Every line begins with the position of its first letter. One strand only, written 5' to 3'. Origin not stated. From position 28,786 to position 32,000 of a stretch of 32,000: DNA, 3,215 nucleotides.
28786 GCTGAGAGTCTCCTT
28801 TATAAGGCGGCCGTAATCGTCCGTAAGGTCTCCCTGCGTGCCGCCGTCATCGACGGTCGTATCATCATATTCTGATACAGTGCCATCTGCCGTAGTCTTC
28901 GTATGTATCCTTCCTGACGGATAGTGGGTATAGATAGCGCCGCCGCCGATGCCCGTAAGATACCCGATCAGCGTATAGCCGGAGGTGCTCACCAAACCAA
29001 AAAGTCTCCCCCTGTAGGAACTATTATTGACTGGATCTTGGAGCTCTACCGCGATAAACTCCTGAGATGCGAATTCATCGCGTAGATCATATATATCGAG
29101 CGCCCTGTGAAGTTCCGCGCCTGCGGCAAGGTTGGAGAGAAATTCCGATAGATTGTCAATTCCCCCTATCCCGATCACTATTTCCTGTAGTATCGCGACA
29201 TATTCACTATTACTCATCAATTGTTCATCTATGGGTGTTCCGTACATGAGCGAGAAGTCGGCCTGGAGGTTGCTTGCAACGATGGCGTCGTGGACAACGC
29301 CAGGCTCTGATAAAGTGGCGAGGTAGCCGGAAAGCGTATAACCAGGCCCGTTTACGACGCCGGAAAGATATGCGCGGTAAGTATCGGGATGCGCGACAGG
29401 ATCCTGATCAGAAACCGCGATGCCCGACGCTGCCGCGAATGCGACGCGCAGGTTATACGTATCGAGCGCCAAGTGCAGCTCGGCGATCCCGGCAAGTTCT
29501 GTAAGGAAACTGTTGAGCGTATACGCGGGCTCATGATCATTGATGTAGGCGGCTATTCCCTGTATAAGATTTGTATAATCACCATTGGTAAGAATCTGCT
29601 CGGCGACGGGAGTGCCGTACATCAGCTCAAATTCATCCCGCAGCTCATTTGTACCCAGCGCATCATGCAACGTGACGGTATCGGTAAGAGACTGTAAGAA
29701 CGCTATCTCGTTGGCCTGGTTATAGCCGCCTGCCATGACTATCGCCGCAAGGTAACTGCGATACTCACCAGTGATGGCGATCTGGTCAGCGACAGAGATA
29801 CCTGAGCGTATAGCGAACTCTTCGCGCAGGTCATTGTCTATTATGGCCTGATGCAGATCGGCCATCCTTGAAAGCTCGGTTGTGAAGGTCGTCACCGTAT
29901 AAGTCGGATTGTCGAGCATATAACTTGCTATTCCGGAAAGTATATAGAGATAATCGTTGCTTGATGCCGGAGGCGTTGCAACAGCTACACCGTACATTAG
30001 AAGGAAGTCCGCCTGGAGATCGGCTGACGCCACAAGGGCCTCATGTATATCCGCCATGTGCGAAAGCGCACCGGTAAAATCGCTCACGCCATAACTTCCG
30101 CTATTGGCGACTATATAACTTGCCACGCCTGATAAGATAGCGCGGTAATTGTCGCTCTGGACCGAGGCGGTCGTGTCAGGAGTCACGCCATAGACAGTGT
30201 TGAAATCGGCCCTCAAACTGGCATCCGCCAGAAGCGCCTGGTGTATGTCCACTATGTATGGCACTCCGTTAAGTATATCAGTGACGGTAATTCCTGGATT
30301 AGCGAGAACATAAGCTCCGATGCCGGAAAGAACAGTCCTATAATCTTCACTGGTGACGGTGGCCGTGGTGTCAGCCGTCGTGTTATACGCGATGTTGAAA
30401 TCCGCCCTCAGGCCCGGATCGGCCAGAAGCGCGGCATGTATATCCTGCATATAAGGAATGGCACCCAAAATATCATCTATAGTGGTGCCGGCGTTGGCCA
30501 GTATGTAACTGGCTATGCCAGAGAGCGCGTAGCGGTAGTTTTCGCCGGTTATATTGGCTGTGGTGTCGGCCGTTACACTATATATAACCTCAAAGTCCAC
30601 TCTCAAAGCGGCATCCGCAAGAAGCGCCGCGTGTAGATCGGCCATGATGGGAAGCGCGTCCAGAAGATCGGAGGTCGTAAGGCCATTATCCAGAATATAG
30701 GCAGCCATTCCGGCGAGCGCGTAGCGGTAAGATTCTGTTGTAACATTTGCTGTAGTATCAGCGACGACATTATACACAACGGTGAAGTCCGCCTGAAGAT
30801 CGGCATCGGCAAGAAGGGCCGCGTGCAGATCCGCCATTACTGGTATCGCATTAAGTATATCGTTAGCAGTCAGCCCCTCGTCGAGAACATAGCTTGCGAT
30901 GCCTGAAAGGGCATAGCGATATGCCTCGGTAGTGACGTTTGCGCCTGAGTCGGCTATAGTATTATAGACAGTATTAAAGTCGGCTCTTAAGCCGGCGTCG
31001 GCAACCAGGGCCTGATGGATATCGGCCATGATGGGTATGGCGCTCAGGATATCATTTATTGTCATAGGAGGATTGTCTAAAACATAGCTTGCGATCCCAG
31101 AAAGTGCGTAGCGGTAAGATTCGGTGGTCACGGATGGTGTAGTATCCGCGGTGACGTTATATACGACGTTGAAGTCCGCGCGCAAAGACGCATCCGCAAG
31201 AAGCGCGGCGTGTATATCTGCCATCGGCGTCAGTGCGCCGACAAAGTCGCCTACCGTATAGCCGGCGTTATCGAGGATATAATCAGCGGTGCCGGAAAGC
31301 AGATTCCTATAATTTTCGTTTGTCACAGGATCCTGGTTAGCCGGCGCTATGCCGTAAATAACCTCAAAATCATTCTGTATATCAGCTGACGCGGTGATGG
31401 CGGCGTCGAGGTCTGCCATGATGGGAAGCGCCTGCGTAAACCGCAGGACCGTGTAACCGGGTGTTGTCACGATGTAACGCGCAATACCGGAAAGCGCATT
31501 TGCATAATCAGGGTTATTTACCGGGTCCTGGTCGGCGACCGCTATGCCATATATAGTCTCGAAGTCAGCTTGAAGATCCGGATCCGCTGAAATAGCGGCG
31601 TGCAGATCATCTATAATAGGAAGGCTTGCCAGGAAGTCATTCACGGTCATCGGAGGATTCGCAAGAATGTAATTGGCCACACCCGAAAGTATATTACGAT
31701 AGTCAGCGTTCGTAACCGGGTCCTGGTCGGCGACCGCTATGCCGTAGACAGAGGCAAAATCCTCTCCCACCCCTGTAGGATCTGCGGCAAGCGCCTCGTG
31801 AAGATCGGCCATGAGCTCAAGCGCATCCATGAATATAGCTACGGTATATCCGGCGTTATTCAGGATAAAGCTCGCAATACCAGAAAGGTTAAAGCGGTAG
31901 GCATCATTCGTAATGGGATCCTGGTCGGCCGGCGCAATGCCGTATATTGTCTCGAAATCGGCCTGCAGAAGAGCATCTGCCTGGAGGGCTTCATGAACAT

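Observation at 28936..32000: Class A: a ~65-aa tandem repeat with two sub-types and a decay gradient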

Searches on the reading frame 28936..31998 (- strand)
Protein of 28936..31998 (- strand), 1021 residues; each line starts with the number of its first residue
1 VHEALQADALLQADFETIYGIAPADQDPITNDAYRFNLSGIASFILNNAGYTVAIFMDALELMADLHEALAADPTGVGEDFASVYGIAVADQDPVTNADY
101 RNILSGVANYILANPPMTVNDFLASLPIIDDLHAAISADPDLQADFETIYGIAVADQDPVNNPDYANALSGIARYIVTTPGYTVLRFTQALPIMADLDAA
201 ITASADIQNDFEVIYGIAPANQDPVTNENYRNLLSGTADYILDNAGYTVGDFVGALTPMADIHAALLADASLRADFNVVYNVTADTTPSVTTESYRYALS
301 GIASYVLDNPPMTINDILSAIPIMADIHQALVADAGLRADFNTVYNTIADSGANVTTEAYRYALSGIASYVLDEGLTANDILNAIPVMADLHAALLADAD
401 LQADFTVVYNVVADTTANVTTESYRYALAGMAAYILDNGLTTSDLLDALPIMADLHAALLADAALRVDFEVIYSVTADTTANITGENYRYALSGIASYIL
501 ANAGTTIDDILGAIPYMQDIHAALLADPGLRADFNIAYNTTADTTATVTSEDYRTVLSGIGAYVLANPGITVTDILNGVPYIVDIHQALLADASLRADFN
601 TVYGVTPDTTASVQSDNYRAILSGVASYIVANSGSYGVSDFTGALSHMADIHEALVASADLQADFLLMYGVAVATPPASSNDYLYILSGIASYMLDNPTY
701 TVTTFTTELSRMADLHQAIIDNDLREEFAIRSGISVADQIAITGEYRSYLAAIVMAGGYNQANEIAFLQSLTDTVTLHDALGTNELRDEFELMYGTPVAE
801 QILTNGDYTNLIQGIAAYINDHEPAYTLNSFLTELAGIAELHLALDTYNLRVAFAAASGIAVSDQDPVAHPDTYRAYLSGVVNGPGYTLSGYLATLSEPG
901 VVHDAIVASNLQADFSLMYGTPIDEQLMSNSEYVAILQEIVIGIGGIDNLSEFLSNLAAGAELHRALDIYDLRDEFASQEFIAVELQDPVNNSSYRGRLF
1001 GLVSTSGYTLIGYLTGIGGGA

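Call 14: find_homologous_proteins(query=window:28936-31998:-)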
Query window:28936-31998:-: 8000 candidates shared short words with the query, none scored E <= 0.001.

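Call 59: find_related_loci(query=window:28936-31998:-, collection=metagenome_contigs, flank=10000)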
Query window:28936-31998:- (1021 aa) in metagenome_contigs; peptide patterns used: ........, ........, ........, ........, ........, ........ (x = any residue, [..] = any of these).
68 stretches matched a pattern, but none encodes a relative of the query by tblastn (E <= 1e-3).

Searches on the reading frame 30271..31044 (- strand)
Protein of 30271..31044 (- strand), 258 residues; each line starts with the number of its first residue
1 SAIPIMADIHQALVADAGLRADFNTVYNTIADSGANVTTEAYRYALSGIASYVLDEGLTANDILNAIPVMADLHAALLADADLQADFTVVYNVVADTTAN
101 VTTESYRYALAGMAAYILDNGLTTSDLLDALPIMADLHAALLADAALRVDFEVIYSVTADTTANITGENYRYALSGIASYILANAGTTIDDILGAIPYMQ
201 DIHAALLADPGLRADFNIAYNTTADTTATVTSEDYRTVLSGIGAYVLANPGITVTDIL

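Call 29: predict_structure(protein=window:30271-31044:-)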
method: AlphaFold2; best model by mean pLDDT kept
length: 258 residues; sequences in the alignment: 1
mean_pLDDT: 46.0   pTM: 0.36
mean pLDDT of the five models: 46.0, 37.5, 36.5, 36.4, 36.4
residues with pLDDT >= 90: 0; 70-90: 0; 50-70: 90; < 50: 168
segments of 3 or more residues with pLDDT < 50: 1-8, 30-58, 90-122, 141-186, 204-209, 211-238, 244-247, 254-258
pLDDT, mean of each block of 10 residues (from residue 1): 41 58 54 42 42 45 55 56 52 40 39 42 54 54 44 33 35 41 48 52 49 42 39 43 50 48
secondary structure, 60 per line:
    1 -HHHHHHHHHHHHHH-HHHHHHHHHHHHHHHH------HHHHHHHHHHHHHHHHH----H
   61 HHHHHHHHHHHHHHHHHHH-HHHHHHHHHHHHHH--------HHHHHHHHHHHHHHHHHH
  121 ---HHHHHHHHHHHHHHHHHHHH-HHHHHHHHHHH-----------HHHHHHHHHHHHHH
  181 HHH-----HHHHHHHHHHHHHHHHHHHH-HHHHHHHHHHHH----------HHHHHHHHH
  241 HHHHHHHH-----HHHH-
elements in order: H2-15 H17-32 H39-55 H60-79 H81-94 H103-120 H124-143 H145-155 H167-183 H189-208 H210-221 H232-248 H254-257
